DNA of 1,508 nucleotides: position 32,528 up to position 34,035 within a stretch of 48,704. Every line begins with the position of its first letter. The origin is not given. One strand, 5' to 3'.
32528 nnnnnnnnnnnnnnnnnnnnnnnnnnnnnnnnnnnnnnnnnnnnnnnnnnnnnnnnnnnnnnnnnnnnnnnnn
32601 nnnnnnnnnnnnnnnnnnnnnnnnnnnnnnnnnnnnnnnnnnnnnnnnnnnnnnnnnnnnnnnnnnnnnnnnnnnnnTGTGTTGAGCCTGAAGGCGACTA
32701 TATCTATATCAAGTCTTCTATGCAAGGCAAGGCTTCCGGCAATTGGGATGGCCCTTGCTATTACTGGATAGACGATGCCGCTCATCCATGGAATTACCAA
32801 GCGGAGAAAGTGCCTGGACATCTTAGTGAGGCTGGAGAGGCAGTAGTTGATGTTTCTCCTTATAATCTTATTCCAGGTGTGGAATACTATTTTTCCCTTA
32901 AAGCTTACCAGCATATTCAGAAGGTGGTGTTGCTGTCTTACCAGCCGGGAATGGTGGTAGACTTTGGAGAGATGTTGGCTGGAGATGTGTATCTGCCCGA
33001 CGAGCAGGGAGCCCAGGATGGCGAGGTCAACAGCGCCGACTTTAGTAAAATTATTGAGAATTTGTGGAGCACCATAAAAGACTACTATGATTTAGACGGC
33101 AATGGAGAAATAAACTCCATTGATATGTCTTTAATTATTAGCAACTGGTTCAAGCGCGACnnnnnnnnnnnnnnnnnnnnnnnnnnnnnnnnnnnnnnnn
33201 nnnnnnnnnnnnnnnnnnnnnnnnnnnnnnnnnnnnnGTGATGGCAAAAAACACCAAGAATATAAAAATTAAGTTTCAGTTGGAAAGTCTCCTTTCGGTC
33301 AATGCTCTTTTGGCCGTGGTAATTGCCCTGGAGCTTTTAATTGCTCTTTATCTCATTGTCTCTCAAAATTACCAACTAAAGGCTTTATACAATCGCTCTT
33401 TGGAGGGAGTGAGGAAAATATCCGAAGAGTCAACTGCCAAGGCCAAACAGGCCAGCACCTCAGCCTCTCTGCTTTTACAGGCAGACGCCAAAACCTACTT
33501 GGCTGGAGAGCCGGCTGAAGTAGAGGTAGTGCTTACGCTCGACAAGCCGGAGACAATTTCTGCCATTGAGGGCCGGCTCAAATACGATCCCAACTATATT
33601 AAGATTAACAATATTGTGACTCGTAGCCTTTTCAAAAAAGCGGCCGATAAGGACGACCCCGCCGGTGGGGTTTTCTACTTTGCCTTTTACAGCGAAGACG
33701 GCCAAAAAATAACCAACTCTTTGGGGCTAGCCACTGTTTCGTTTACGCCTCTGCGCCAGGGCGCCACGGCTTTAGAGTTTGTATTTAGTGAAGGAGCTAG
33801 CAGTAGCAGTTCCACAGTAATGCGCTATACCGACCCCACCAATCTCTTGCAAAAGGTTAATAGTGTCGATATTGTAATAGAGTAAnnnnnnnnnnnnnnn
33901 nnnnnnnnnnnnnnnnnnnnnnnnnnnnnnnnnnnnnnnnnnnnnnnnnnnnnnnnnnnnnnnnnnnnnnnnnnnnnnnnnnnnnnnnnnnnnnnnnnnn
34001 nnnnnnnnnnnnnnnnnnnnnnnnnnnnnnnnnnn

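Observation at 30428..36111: Cohesin-dockerin-sortase surface assembly module next to PilN/PilO-like genes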

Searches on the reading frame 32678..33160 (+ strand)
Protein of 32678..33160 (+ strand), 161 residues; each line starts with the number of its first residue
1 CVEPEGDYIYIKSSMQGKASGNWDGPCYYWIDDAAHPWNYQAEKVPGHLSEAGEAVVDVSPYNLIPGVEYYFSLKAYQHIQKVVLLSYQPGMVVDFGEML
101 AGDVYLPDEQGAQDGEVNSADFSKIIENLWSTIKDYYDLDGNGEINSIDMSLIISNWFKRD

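Call 17: find_homologous_proteins(query=window:32684-33160:+, max_evalue=0.001)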
Query seq(159 aa): 21 candidates shared short words with the query, none scored E <= 0.001.

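Call 41: find_related_loci(query=A5, collection=metagenome_contigs, flank=8000)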
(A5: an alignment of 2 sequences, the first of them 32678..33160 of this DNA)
Query A5 (161 aa) in metagenome_contigs; peptide patterns used: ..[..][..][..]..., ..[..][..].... (x = any residue, [..] = any of these).
245 stretches matched a pattern, but none encodes a relative of the query by tblastn (E <= 1e-3).

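Call 48: search_protein_representatives(protein=window:32678-33160:+)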
Query: 161 residues. Proteins with E-value up to 0.001 (for the whole library): 37; up to 1e-10: 6; up to 1e-30: 3. The best 37 are listed.
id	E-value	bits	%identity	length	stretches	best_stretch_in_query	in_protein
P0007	5.8e-105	364.9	100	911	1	1-161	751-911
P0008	2.2e-49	184.0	58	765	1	8-161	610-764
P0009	1.5e-34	135.7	47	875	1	9-161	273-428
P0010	4.2e-29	118.0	58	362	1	63-161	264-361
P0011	5.0e-28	114.5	73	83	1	92-161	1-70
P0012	3.3e-13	66.2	28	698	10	3-57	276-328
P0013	4.2e-10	56.1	37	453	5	113-159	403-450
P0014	1.6e-09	54.2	32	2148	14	113-157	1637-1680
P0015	1.3e-07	48.0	30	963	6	61-118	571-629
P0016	2.1e-07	47.4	35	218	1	19-158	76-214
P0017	2.3e-07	47.2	34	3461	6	62-99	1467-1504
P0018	3.6e-07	46.6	32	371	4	89-160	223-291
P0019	4.6e-06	43.0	37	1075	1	63-157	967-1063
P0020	5.2e-06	42.8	36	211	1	49-159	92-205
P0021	6.0e-06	42.6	33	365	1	51-159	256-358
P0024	1.8e-05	41.1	31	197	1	20-157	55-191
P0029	1.7e-04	37.9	33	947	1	11-159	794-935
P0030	1.7e-04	37.9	30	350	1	20-157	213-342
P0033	4.6e-04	36.5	36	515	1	72-160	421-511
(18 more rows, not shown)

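Call 57: search_protein_families(library=pfam, proteins=[P0008, P0009, P0010, P0016, P0019, P0021, P0024, P0029, P0030, P0033], max_evalue=0.01)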
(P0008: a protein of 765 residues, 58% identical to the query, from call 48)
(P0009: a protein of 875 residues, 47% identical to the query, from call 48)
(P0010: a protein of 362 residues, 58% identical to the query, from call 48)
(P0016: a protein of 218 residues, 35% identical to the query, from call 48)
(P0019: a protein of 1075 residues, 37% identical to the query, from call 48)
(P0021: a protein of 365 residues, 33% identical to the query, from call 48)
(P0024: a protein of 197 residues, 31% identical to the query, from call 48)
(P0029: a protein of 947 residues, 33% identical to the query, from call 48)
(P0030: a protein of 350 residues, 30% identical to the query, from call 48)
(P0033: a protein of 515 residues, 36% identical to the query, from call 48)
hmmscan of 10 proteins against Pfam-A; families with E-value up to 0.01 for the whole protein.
P0008 (765 aa): 2 families
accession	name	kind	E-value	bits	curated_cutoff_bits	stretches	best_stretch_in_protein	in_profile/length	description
PF00404.24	Dockerin_1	-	6.2e-05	23.5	22.9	1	717-758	6-54/57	Dockerin type I domain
PF16974.11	NAR2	-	0.0013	18.8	26.6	1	193-224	88-119/142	High-affinity nitrate transporter accessory, Ig-like domain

P0009 (875 aa): 4 families
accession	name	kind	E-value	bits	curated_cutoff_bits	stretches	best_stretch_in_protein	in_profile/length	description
PF01839.29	FG-GAP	-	9e-40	134.4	22.1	5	709-741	6-37/37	FG-GAP repeat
PF13517.12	FG-GAP_3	-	4.1e-12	46.9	26.9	4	712-785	1-60/61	FG-GAP-like repeat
PF00404.24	Dockerin_1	-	2.1e-06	28.3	22.9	1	380-422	6-54/57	Dockerin type I domain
PF00963.24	Cohesin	-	7e-06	26.7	24.1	1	57-170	9-120/139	Cohesin domain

P0010 (362 aa): 2 families
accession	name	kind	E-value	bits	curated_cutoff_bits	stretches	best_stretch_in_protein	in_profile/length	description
PF00404.24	Dockerin_1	-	5.1e-05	23.8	22.9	1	314-354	6-53/57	Dockerin type I domain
PF00963.24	Cohesin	-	0.00028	21.5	24.1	1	64-165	11-113/139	Cohesin domain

P0016 (218 aa): 1 family
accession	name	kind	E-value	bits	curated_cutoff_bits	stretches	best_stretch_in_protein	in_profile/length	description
PF00404.24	Dockerin_1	-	0.00069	20.2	22.9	1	170-209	6-52/57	Dockerin type I domain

P0019 (1075 aa): 7 families
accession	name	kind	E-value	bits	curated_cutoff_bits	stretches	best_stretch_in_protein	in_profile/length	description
PF17210.9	SdrD_B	-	3e-13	50.4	29.7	1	307-379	3-79/112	SdrD B-like domain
PF13620.12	CarboxypepD_reg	-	3.1e-07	31.1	32.3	2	620-698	4-80/82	Carboxypeptidase regulatory-like domain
PF00041.27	fn3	-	3.7e-07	30.7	25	1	215-292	3-80/84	Fibronectin type III domain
PF13715.12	CarbopepD_reg_2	-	1.1e-06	29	32.2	1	325-364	11-50/88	CarboxypepD_reg-like domain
PF00404.24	Dockerin_1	-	2.8e-05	24.6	22.9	1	1020-1063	6-56/57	Dockerin type I domain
PF14686.12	fn3_3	-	0.0011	19.2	24.4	1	343-373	30-60/75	Polysaccharide lyase family 4, domain II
PF02369.22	Big_1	-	0.005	17.4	34.9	1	621-677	24-80/93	Bacterial Ig-like domain (group 1)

P0021 (365 aa): 2 families
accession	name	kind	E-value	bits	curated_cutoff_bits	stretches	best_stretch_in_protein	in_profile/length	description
PF00404.24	Dockerin_1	-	2.5e-09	37.6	22.9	1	308-354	1-54/57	Dockerin type I domain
PF00963.24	Cohesin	-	0.00034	21.3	24.1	1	80-154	32-108/139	Cohesin domain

P0024 (197 aa): 0 families

P0029 (947 aa): 9 families
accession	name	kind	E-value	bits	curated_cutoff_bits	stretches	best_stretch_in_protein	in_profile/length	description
PF13620.12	CarboxypepD_reg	-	5.9e-27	94.3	32.3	3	396-446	1-54/82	Carboxypeptidase regulatory-like domain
PF13715.12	CarbopepD_reg_2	-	1e-20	73.9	32.2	2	397-447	1-51/88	CarboxypepD_reg-like domain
PF17210.9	SdrD_B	-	1.9e-08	34.9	29.7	1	323-372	19-74/112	SdrD B-like domain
PF07495.19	Y_Y_Y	-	1.2e-07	31.9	26.6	0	340-370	22-52/65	Y_Y_Y domain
PF17802.7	SpaA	-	2.5e-05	24.8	23.1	0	323-382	11-79/91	Prealbumin-like fold domain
PF01105.29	EMP24_GP25L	-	0.00025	21.6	25.9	0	138-185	24-77/182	emp24/gp25L/p24 family/GOLD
PF11008.14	DUF2846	-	0.00073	20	34.3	0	326-363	19-56/92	Protein of unknown function (DUF2846)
PF00404.24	Dockerin_1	-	0.00077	20.1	22.9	1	891-933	7-56/57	Dockerin type I domain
PF14686.12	fn3_3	-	0.0023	18.1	24.4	0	424-446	29-51/75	Polysaccharide lyase family 4, domain II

P0030 (350 aa): 2 families
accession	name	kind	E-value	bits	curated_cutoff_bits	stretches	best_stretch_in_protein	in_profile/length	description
PF18998.6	Flg_new_2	-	5.9e-09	36.2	23.6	1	113-187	3-71/73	Divergent InlB B-repeat domain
PF00404.24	Dockerin_1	-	1.5e-06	28.7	22.9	1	298-340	5-54/57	Dockerin type I domain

P0033 (515 aa): 4 families
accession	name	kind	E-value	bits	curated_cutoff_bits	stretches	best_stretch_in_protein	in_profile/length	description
PF00041.27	fn3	-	3.1e-07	31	25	1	273-340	4-69/84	Fibronectin type III domain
PF16656.11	Pur_ac_phosph_N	-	7.1e-07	30.1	30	1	274-357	3-93/93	Purple acid Phosphatase, N-terminal domain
PF00404.24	Dockerin_1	-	9e-07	29.4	22.9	1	463-510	7-57/57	Dockerin type I domain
PF05345.18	He_PIG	-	0.0013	19.6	24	1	184-264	2-95/96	Putative Ig domain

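Call 66: predict_structure(alignment_id=A7)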
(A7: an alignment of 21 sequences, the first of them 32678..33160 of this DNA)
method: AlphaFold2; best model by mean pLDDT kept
length: 161 residues; sequences in the alignment: 21
mean_pLDDT: 89.9   pTM: 0.84
mean pLDDT of the five models: 89.9, 89.9, 89.4, 89.4, 89.3
residues with pLDDT >= 90: 128; 70-90: 20; 50-70: 6; < 50: 7
segments of 3 or more residues with pLDDT < 50: 107-111
pLDDT, mean of each block of 10 residues (from residue 1): 75 97 94 85 87 96 95 95 97 97 69 82 91 88 94 96 91
secondary structure, 60 per line:
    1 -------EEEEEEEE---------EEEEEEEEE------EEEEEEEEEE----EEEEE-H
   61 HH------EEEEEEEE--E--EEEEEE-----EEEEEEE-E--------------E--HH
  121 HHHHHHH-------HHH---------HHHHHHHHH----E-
elements in order: E8-15 E25-33 E40-49 E54-58 E69-76 E82-87 E93-99 H119-127 H147-155

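Call 69: fold_search(model_id=the predicted structure, library=pdb)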
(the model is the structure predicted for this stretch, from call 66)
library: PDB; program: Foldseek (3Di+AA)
matches with E <= 10: 1239; with E <= 0.001: 15
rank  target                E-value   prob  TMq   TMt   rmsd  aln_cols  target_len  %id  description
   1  4u3s_B                4.1e-09  1.00  0.70  0.72   3.3       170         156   14  Crystal structure of Coh3ScaB-XDoc_M1ScaA complex: A N-terminal interface mutant of type II Cohesin-X-Dockerin complex (released 2015-07-29)
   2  5m0y_B                5.6e-09  1.00  0.70  0.71   3.3       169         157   18  Crystal Structure of the CohScaA-XDocCipB type II complex from Clostridium thermocellum at 1.5Angstrom resolution (released 2017-09-06)
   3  4wi0_B                1.1e-08  1.00  0.64  0.66   4.2       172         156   14  Crystal structure of Coh3ScaB-XDoc_M2ScaA complex: A C-terminal interface mutant of type II Cohesin-X-Dockerin complex (released 2015-10-07)
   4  5k39_B                1.4e-08  1.00  0.66  0.69   3.8       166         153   18  THE TYPE II COHESIN DOCKERIN COMPLEX FROM CLOSTRIDIUM THERMOCELLUM (released 2017-03-29)
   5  5g5d_B                1.3e-07  1.00  0.64  0.66   3.9       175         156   12  Crystal Structure of the CohScaC2-XDocCipA type II complex from Clostridium thermocellum (released 2017-04-05)
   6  2b59_B                1.9e-07  1.00  0.64  0.66   4.1       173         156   12  The type II cohesin dockerin complex (released 2005-10-11)
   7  3kcp_A                6.3e-07  1.00  0.68  0.38   3.6       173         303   13  Crystal structure of interacting Clostridium thermocellum multimodular components (released 2010-02-09)
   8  4fl4_I                7.6e-07  1.00  0.68  0.38   3.6       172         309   12  Scaffoldin conformation and dynamics revealed by a ternary complex from the Clostridium thermocellum cellulosome (released 2012-06-27)
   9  4fl4_L                8.6e-07  1.00  0.69  0.39   3.5       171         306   13  Scaffoldin conformation and dynamics revealed by a ternary complex from the Clostridium thermocellum cellulosome (released 2012-06-27)
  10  4fl4_C                1.0e-06  1.00  0.64  0.36   4.4       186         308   12  Scaffoldin conformation and dynamics revealed by a ternary complex from the Clostridium thermocellum cellulosome (released 2012-06-27)
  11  4fxt_J                3.7e-04  1.00  0.39  0.33   4.1       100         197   11  Crystal structure of a DUF3823 family protein (BACOVA_02663) from Bacteroides ovatus ATCC 8483 at 2.77 A resolution (released 2012-07-25)
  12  4fxt_M                4.2e-04  1.00  0.38  0.32   4.3       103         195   14  Crystal structure of a DUF3823 family protein (BACOVA_02663) from Bacteroides ovatus ATCC 8483 at 2.77 A resolution (released 2012-07-25)
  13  8qox_B                4.2e-04  1.00  0.41  0.17   4.0       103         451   16  Two-component assembly of SlaA and SlaB S-layer proteins of Sulfolobus acidocaldarius (released 2024-02-21)
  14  2nsm                  8.4e-04  1.00  0.33  0.15   4.5        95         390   16  Crystal structure of the human carboxypeptidase N (Kininase I) catalytic domain (released 2007-04-24)
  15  3njx                  9.5e-04  0.98  0.32  0.13   6.7       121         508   12  Rhamnogalacturonan Lyase from Aspergillus aculeatus mutant H210A (released 2010-10-06)
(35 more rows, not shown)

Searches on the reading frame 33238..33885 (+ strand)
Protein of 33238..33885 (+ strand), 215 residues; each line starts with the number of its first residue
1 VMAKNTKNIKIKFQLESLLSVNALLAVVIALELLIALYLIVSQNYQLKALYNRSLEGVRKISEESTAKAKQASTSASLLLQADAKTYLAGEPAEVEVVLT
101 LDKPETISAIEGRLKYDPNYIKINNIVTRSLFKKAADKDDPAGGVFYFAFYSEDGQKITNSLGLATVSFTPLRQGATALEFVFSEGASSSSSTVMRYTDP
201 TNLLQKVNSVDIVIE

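Call 3: search_protein_families(library=pfam, proteins=[window:33238-33885:+], max_evalue=1)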
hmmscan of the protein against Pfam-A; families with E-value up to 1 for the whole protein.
window:33238-33885:+ (215 aa): 1 family
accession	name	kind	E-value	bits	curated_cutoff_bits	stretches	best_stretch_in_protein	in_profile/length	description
PF00963.24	Cohesin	-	5.9e-07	30.2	24.1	1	89-194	12-125/139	Cohesin domain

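Call 4: search_protein_families(library=ncbifam, proteins=[window:33238-33885:+], max_evalue=1)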
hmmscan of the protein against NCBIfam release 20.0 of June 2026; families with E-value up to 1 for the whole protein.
window:33238-33885:+ (215 aa): 0 families

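Call 9: search_solved_structures(query=window:33238-33885:+, max_evalue=10, show_alignments=2)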
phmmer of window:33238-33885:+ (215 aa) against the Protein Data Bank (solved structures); distinct sequences matched with E-value up to 10: 2.
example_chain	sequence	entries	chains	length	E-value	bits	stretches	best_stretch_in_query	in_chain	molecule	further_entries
5aj4_Ad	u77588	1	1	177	0.56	13.4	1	46-107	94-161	MITORIBOSOMAL PROTEIN MS26, MRPS26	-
5aj3_d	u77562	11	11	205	0.76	12.9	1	46-107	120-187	MITORIBOSOMAL PROTEIN MS26, MRPS26 | Mitochondrial ribosomal protein S26 | 28S ribosomal protein S26, mitochondrial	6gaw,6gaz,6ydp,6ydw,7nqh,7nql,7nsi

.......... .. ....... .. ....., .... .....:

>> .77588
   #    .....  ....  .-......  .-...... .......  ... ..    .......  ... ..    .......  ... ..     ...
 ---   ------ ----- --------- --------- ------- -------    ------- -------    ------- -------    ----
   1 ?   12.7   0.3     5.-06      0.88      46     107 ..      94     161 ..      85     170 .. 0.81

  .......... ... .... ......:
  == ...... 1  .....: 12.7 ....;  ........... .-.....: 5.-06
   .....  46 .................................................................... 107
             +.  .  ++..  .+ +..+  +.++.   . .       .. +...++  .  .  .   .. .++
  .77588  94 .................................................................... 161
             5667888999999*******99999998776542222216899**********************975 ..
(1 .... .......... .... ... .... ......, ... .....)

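Call 44: find_homologous_proteins(query=window:33238-33885:+, max_evalue=0.001)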
Query window:33238-33885:+ (215 aa): 3 proteins with E <= 0.001 among 844 candidates.
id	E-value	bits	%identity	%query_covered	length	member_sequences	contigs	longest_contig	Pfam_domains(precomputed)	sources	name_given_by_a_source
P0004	1.1e-126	438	100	100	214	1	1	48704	PF00963.25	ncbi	ncbi:MAG: cohesin domain-containing protein [bacterium]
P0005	1.7e-71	258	62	100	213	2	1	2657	PF00963.25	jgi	-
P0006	1.0e-57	213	52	98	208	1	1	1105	PF00963.25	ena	-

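Call 45: find_encoding_contigs(protein=P0005, flank=5000, max_places=4)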
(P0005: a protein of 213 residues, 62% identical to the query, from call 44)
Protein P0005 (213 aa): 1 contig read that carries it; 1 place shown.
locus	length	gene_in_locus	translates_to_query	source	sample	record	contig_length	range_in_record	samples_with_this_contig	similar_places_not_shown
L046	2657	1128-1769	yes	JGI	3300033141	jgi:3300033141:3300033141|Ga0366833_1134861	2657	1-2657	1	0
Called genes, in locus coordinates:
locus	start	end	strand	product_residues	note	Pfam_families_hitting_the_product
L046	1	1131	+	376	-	?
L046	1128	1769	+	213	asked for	PF00963:Cohesin (faint)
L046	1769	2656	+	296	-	?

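Call 46: find_encoding_contigs(protein=P0004, flank=2000, max_places=3)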
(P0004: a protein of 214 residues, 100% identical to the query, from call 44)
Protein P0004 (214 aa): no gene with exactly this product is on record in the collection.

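Call 82: search_solved_structures(query=A8, max_evalue=10, show_alignments=1)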
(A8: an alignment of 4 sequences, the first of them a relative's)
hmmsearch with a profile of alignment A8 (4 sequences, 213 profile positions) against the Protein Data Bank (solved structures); distinct sequences matched with E-value up to 10: 0.
